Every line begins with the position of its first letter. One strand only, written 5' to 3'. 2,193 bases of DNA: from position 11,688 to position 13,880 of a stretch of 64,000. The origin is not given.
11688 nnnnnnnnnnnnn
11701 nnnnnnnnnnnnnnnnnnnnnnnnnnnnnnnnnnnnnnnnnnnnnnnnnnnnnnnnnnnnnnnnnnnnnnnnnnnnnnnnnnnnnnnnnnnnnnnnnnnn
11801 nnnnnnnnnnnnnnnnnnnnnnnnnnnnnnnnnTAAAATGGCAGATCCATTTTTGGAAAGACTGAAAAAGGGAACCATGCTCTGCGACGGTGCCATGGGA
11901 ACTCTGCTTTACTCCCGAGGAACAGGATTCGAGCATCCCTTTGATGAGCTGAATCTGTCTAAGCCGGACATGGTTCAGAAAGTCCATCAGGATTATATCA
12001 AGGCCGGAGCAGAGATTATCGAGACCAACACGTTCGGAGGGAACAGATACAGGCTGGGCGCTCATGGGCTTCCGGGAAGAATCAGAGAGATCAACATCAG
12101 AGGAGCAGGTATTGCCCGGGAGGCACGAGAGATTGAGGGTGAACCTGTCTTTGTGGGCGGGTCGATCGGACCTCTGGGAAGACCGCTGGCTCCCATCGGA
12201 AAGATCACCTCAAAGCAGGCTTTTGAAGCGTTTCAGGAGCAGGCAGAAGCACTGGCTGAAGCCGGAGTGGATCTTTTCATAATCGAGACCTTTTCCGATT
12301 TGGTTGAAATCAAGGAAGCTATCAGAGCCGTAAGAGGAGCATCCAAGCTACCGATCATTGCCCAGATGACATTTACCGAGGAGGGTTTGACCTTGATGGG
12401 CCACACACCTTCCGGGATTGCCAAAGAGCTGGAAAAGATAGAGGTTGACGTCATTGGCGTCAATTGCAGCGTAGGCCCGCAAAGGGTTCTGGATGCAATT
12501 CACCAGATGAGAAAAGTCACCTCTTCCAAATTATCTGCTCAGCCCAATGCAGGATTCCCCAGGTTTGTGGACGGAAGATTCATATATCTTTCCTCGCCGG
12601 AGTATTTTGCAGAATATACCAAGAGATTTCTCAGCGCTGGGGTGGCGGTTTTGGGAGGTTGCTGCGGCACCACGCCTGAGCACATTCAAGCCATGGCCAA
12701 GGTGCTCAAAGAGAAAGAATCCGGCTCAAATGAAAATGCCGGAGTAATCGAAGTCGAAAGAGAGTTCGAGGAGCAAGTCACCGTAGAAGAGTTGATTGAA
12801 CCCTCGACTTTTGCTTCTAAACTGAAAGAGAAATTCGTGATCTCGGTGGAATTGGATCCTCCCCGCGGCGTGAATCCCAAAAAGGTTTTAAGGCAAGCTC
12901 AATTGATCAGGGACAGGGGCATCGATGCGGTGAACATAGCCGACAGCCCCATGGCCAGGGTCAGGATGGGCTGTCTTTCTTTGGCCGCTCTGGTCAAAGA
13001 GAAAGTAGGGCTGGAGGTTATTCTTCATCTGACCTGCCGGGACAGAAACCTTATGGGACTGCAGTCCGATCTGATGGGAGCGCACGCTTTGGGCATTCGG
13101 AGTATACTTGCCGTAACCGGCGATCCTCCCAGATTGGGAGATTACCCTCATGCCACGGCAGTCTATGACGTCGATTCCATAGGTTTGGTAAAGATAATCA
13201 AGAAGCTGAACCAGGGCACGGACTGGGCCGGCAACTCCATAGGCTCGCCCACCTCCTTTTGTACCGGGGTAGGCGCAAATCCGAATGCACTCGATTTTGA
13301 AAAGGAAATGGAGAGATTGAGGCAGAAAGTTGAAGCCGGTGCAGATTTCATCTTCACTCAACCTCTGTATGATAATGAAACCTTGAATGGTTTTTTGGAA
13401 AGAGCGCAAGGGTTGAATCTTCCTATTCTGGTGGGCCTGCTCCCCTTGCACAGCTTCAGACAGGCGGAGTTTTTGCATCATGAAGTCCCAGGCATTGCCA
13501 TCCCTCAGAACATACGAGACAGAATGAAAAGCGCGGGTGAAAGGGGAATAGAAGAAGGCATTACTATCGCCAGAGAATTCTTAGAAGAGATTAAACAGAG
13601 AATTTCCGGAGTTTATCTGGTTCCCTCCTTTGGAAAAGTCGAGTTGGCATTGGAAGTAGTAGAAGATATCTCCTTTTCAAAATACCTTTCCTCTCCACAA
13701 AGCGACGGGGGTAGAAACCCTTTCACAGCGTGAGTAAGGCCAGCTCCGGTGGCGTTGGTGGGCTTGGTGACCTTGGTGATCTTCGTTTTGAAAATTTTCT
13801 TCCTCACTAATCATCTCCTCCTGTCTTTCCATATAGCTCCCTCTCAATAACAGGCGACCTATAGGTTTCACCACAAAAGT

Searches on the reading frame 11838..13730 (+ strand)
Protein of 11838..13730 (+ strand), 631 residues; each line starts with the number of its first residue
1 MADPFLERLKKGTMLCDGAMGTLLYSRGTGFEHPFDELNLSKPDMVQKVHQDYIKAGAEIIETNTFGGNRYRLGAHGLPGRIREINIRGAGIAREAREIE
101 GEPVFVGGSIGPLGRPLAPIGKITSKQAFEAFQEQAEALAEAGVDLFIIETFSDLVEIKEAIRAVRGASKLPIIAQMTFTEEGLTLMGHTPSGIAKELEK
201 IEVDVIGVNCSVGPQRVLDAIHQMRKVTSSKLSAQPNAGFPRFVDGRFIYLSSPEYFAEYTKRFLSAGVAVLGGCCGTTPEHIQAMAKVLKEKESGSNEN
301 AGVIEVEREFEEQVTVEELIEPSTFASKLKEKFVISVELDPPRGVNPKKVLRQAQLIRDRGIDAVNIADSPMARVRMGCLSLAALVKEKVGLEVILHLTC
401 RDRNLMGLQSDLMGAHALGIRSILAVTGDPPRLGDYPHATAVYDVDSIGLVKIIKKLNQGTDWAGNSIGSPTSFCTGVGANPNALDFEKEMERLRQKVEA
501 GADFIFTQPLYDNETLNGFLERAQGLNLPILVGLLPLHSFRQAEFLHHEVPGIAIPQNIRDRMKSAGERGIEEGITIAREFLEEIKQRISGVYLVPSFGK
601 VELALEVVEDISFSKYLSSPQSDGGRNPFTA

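Call 3: search_protein_families(library=pfam, proteins=[window:11838-13730:+], max_evalue=0.01)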
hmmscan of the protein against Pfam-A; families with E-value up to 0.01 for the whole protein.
window:11838-13730:+ (631 aa): 4 families
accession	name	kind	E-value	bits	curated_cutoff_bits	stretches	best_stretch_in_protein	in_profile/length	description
PF02574.22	S-methyl_trans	-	4.9e-73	246.9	22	1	14-290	1-283/283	Homocysteine S-methyltransferase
PF02219.23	MTHFR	-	6.3e-41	141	24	1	330-587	8-262/287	Methylenetetrahydrofolate reductase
PF13714.12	PEP_mutase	-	6.9e-06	26.2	31.5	0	485-556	154-221/240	Phosphoenolpyruvate phosphomutase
PF00215.30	OMPdecase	-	0.00055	20.3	27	0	133-213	68-155/221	Orotidine 5'-phosphate decarboxylase / HUMPS family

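Call 4: search_protein_families(library=ncbifam, proteins=[window:11838-13730:+], max_evalue=0.01)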
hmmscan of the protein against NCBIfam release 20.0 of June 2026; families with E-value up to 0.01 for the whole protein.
window:11838-13730:+ (631 aa): 10 families
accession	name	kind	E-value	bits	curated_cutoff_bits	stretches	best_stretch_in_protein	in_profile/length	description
NF006396.0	PRK08645.1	equivalog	8.6e-232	770.6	453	1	4-612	3-603/611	bifunctional homocysteine S-methyltransferase/methylenetetrahydrofolate reductase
NF005718.0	PRK07534.1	equivalog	3.6e-74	250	338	1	10-300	12-304/337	betaine--homocysteine S-methyltransferase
TIGR02082.1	metH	equivalog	1.8e-60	204.7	1010.85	1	14-294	6-316/1182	methionine synthase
NF007024.0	PRK09490.1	equivalog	6.2e-50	170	1497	1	35-295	57-334/1234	methionine synthase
NF007020.0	PRK09485.1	equivalog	7.9e-35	120.4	215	1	6-292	5-305/306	homocysteine S-methyltransferase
TIGR00676.1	fadh2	equivalog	5.2e-27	94.9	293.7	1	335-608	1-271/275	methylenetetrahydrofolate reductase [NAD(P)H]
TIGR00677.1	fadh2_euk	equivalog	2e-26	93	310.05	1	380-587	48-251/281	methylenetetrahydrofolate reductase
NF006950.0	PRK09432.1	equivalog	9.8e-12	44.7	382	1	328-559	18-235/296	methylenetetrahydrofolate reductase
NF008455.0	PRK11320.1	equivalog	2.1e-05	23.9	353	0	488-533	168-210/295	methylisocitrate lyase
TIGR02317.1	prpB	equivalog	0.00016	21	354.4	0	487-524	160-197/285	methylisocitrate lyase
